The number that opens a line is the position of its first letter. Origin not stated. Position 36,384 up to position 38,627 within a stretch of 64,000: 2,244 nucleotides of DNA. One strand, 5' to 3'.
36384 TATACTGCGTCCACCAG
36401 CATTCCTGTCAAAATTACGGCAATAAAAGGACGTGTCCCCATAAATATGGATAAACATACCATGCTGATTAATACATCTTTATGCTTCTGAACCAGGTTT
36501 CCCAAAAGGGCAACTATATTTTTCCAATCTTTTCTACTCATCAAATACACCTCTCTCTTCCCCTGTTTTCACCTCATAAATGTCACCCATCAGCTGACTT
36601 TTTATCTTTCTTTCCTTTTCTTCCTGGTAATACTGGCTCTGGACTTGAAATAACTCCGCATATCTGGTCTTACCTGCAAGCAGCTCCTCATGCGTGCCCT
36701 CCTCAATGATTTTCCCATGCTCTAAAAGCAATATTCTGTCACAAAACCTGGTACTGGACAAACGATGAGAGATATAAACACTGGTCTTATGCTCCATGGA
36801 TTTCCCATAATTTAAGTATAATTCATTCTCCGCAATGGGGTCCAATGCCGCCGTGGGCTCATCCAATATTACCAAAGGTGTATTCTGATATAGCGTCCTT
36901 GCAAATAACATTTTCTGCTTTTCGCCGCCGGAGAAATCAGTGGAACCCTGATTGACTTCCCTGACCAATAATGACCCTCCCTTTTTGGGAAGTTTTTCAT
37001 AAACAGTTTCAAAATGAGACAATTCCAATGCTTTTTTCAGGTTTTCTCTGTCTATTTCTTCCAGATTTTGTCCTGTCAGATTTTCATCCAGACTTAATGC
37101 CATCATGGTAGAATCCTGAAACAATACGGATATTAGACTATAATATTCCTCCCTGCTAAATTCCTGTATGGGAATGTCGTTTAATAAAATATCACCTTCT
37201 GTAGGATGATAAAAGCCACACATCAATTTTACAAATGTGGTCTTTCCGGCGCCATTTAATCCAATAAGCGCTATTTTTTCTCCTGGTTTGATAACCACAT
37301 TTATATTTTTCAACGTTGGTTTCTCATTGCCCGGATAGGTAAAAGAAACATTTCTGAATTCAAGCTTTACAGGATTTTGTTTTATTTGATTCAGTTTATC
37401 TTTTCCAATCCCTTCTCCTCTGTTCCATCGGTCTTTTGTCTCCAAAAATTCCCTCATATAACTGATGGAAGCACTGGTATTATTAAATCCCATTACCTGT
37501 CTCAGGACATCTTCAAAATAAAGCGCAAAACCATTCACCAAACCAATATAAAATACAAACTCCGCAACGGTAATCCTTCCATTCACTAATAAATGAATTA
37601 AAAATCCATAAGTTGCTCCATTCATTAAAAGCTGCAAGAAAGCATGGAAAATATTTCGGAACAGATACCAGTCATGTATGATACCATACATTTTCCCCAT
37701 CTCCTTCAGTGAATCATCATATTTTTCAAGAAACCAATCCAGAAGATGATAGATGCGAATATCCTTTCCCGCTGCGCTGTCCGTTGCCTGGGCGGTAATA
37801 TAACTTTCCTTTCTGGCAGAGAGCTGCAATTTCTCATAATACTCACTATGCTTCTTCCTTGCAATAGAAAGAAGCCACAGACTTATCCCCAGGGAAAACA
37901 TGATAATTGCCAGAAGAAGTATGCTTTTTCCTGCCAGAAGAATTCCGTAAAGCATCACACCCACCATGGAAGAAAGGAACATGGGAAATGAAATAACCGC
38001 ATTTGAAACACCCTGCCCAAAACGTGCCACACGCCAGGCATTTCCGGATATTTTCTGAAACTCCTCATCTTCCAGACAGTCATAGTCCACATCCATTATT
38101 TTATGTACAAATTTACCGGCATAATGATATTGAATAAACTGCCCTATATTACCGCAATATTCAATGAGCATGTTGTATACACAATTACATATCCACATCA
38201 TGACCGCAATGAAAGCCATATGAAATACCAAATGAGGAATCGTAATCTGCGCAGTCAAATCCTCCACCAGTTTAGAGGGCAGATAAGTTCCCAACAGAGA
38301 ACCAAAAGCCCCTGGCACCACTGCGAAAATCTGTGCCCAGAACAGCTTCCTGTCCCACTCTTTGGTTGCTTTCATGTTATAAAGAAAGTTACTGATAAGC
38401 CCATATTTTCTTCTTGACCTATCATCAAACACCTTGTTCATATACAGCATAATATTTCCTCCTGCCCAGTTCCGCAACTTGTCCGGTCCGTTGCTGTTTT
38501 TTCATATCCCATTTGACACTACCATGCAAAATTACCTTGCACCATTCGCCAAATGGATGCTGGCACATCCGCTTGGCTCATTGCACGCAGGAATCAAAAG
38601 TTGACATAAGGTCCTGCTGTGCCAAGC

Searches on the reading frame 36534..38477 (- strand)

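Call 47: search_protein_families(library=pfam, proteins=[window:36534-38477:-])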
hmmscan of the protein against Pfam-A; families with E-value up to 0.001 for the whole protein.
window:36534-38477:- (647 aa): 3 families
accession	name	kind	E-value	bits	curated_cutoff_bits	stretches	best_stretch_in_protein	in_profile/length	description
PF00005.33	ABC_tran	-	7.2e-29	101.6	25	1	389-543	1-137/137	ABC transporter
PF00664.28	ABC_membrane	-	5.2e-05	23.5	28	1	49-315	4-268/274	ABC transporter transmembrane region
PF02463.25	SMC_N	-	0.00011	22.2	40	0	512-575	134-201/220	RecF/RecN/SMC N terminal domain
